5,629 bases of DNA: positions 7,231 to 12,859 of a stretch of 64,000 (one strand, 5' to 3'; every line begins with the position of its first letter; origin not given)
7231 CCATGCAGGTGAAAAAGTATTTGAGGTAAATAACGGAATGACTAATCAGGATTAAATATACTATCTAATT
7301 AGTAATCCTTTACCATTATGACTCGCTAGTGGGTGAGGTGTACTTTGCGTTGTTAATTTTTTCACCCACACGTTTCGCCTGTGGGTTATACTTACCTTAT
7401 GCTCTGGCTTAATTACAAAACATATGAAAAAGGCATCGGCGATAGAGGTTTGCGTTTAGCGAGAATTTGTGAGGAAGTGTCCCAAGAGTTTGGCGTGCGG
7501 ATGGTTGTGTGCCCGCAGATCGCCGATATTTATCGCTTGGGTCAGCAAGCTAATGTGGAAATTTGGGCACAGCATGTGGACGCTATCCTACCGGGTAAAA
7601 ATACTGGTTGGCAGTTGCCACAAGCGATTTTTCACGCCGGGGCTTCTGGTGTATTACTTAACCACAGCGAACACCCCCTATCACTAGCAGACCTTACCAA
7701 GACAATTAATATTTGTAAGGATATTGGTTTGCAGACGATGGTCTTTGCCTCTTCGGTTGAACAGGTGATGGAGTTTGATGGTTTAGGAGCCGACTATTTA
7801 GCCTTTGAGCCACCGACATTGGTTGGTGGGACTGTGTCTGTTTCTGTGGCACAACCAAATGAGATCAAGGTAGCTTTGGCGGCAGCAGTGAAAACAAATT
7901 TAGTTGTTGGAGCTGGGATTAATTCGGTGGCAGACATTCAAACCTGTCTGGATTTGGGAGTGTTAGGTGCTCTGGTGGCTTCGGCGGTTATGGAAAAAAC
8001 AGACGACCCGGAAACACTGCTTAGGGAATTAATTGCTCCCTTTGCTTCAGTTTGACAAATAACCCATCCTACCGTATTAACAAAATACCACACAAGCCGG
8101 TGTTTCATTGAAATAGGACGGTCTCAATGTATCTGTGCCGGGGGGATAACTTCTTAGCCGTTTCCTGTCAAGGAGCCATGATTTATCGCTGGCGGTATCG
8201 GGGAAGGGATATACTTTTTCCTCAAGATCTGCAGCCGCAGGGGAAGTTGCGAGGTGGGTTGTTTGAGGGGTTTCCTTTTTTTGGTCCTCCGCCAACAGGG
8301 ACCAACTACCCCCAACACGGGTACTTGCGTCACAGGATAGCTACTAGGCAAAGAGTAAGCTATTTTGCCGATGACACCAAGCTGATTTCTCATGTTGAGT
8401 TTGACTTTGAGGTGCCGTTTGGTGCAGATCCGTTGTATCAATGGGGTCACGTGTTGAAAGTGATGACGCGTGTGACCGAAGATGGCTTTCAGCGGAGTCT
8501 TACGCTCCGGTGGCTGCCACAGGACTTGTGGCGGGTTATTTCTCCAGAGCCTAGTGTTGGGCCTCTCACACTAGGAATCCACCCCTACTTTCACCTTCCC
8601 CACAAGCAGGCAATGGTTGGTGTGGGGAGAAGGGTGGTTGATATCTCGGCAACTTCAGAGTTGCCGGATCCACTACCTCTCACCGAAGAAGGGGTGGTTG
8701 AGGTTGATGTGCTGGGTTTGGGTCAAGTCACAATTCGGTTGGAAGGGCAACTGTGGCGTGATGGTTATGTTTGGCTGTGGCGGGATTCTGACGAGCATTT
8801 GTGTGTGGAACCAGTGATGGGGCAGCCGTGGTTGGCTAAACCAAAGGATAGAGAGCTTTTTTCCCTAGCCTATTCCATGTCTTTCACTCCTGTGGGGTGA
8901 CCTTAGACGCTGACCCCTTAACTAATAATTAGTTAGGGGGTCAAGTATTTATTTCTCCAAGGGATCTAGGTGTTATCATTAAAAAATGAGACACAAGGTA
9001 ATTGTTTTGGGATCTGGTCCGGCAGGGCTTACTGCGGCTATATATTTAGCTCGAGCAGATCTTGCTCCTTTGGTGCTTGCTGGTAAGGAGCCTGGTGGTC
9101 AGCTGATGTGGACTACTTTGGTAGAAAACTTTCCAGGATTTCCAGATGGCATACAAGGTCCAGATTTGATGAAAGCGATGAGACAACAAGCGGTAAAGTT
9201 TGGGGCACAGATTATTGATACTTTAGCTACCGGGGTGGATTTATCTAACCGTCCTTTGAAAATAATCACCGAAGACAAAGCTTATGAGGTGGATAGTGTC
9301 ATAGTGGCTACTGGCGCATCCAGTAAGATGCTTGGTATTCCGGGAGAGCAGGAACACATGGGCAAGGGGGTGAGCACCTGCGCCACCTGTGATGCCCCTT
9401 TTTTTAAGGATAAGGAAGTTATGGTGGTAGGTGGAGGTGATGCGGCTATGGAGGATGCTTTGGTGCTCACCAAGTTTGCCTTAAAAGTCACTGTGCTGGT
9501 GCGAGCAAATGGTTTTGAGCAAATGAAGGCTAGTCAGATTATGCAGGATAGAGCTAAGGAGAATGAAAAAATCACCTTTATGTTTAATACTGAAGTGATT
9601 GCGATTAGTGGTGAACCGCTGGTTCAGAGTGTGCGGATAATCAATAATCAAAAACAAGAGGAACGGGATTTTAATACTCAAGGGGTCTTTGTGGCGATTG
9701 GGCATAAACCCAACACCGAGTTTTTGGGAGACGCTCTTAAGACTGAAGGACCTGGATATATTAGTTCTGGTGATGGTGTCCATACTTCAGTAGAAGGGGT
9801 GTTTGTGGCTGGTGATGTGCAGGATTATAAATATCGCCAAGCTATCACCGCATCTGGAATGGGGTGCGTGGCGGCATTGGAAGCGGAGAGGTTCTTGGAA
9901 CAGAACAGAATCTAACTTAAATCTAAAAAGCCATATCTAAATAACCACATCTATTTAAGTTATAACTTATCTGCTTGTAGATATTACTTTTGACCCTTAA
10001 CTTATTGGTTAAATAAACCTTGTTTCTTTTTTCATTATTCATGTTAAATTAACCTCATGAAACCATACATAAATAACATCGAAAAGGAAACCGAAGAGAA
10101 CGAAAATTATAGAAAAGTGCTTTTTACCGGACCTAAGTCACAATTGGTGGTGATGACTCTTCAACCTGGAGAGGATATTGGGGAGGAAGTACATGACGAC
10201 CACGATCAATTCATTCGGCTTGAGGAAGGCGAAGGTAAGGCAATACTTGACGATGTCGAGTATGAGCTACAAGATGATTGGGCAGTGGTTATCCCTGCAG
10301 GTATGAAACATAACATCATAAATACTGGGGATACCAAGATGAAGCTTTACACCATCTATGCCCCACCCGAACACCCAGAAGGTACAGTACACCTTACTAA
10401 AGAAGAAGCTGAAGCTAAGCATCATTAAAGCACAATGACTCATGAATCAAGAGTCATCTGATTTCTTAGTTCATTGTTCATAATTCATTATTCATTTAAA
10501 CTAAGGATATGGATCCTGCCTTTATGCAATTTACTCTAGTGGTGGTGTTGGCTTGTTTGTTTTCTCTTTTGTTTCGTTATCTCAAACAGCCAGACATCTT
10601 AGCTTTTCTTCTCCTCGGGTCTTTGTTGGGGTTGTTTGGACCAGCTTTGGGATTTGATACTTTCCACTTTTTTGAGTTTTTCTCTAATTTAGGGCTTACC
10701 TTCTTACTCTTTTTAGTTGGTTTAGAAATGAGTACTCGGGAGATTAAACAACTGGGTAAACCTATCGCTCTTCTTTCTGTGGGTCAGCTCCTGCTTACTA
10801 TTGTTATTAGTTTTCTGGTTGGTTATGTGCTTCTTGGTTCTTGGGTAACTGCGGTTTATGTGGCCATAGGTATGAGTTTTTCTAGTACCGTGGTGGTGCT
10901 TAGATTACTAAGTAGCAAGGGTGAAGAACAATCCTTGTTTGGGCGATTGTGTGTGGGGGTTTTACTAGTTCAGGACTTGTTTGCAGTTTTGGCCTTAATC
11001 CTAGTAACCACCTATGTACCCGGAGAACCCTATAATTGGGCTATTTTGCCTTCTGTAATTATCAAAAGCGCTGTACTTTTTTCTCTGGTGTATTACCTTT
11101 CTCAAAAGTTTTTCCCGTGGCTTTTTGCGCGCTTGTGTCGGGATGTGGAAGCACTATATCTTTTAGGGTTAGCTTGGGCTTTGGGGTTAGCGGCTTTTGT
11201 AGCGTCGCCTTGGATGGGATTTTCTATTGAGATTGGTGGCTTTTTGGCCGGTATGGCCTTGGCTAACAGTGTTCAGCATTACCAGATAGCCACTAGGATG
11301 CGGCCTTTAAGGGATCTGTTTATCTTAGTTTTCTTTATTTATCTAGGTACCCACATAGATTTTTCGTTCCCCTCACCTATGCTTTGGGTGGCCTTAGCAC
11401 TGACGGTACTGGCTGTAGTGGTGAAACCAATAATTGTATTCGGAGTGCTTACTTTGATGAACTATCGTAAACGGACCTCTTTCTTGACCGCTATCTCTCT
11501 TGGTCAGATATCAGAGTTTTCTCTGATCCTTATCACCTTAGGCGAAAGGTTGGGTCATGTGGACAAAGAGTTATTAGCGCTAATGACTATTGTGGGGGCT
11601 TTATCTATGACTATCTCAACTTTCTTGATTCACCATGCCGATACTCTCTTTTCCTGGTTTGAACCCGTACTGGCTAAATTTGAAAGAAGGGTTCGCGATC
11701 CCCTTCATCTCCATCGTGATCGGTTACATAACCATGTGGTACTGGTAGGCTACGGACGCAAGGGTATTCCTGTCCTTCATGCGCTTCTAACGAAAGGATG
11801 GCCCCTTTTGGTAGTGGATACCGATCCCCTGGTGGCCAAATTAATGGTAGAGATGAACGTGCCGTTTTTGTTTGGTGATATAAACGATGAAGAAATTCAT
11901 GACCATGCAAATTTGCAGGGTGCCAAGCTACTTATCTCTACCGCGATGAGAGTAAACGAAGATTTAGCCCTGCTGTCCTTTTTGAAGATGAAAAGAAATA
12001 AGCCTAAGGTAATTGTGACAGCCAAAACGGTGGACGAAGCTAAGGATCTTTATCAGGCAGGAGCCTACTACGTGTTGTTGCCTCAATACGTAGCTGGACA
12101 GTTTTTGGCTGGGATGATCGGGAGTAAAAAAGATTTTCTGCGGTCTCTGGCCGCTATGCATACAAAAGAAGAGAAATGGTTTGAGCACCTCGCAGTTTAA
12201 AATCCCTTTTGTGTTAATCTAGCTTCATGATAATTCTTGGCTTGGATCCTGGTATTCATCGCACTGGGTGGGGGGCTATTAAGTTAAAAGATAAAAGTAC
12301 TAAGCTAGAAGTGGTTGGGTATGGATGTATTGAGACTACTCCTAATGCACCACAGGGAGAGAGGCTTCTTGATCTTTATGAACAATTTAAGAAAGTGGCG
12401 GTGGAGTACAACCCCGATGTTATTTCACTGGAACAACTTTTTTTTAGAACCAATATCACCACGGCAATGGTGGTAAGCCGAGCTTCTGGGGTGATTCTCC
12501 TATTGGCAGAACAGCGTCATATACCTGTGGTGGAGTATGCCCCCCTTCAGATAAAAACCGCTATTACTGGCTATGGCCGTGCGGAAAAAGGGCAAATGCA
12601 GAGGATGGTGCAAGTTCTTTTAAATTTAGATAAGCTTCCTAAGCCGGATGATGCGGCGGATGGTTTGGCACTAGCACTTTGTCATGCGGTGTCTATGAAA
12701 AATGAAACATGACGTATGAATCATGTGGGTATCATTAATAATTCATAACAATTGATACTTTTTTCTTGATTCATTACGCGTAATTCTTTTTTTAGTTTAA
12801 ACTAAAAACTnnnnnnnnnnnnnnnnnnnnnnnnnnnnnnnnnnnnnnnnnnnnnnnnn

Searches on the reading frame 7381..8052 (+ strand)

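Call 20: search_protein_families(library=pfam, proteins=[window:7381-8052:+], max_evalue=0.01)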
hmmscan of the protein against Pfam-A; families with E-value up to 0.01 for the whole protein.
window:7381-8052:+ (224 aa): 3 families
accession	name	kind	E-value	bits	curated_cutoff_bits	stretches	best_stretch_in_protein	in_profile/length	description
PF00121.24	TIM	-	4.9e-22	79.1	20.1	1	8-208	3-237/245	Triosephosphate isomerase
PF00977.27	His_biosynth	-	0.00085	19.3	23.6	1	165-208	67-110/228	Histidine biosynthesis protein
PF05690.20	ThiG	-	0.0013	18.6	23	1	157-208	162-212/247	Thiazole biosynthesis protein ThiG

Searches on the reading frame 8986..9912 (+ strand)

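Call 20: search_protein_families(library=pfam, proteins=[window:8986-9912:+], max_evalue=0.01)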
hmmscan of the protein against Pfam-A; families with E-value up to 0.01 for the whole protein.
window:8986-9912:+ (309 aa): 12 families
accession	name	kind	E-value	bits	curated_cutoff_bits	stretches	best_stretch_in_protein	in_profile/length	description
PF07992.20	Pyr_redox_2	-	6.6e-50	170.6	26.1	1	4-293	2-291/291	Pyridine nucleotide-disulphide oxidoreductase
PF13738.12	Pyr_redox_3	-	3.7e-22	79.4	30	1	83-276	106-305/305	Pyridine nucleotide-disulphide oxidoreductase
PF00070.33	Pyr_redox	-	3e-14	53.7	22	1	145-217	2-78/82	Pyridine nucleotide-disulphide oxidoreductase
PF01266.30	DAO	-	1e-09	38.8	27.9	1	56-116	145-209/353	FAD dependent oxidoreductase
PF00890.30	FAD_binding_2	-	1.4e-06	28.3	20.4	1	5-74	2-72/414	FAD binding domain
PF01946.23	Thi4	-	5.5e-06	26.2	26.2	1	3-34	18-50/235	Thi4 family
PF03486.20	HI0933_like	-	2.5e-05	24.3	50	0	4-34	2-32/244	HI0933-like protein Rossmann domain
PF13241.12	NAD_binding_7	-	8e-05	23.6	22.1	1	140-187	5-52/104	Putative NAD(P)-binding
PF13450.12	NAD_binding_8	-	0.00028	21.6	21.9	1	7-39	1-34/68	NAD(P)-binding Rossmann-like domain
PF13434.12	Lys_Orn_oxgnase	-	0.00049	19.8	21.3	0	70-188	112-236/339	L-lysine 6-monooxygenase/L-ornithine 5-monooxygenase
PF01134.28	GIDA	-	0.00057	19.5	22.1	0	4-29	1-26/391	Glucose inhibited division protein A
PF01494.25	FAD_binding_3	-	0.0032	17.2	22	0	4-24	3-23/349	FAD binding domain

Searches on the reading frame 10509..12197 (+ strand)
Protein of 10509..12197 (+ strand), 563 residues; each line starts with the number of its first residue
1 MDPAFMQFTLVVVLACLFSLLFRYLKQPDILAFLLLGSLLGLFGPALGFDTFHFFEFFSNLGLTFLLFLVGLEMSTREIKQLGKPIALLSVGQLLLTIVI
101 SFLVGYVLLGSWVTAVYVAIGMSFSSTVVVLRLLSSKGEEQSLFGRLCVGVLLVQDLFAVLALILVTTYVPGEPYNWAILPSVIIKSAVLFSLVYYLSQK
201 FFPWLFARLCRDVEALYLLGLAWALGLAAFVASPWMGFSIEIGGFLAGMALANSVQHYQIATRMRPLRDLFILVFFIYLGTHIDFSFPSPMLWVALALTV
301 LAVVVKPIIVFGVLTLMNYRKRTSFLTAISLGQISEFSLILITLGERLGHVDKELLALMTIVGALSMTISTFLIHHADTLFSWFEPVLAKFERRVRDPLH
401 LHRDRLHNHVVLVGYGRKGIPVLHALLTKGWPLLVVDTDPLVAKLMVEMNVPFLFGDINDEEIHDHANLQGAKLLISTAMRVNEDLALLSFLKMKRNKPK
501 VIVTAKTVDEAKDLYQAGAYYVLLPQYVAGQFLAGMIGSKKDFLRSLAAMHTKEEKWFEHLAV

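Call 73: search_protein_families(library=pfam, proteins=[window:10509-12197:+], max_evalue=0.001)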
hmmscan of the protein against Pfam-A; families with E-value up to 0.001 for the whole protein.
window:10509-12197:+ (563 aa): 2 families
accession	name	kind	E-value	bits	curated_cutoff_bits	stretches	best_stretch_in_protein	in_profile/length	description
PF00999.27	Na_H_Exchanger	-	8.8e-57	193.1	26.2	1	13-373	2-368/375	Sodium/hydrogen exchanger, transmembrane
PF02254.24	TrkA_N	-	4.8e-15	56.3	23.8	1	410-525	1-116/116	TrkA-N domain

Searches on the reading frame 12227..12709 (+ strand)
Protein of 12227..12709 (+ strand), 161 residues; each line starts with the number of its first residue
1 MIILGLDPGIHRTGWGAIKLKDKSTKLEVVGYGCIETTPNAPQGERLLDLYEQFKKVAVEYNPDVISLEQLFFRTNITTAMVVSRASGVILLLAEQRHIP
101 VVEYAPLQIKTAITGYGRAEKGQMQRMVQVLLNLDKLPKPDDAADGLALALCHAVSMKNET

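Call 73: search_protein_families(library=pfam, proteins=[window:12227-12709:+], max_evalue=0.001)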
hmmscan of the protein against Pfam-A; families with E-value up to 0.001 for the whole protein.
window:12227-12709:+ (161 aa): 1 family
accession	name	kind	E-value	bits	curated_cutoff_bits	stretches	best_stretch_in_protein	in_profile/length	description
PF02075.23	RuvC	-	3.9e-46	157.1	22.2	1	3-153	1-148/148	Crossover junction endodeoxyribonuclease RuvC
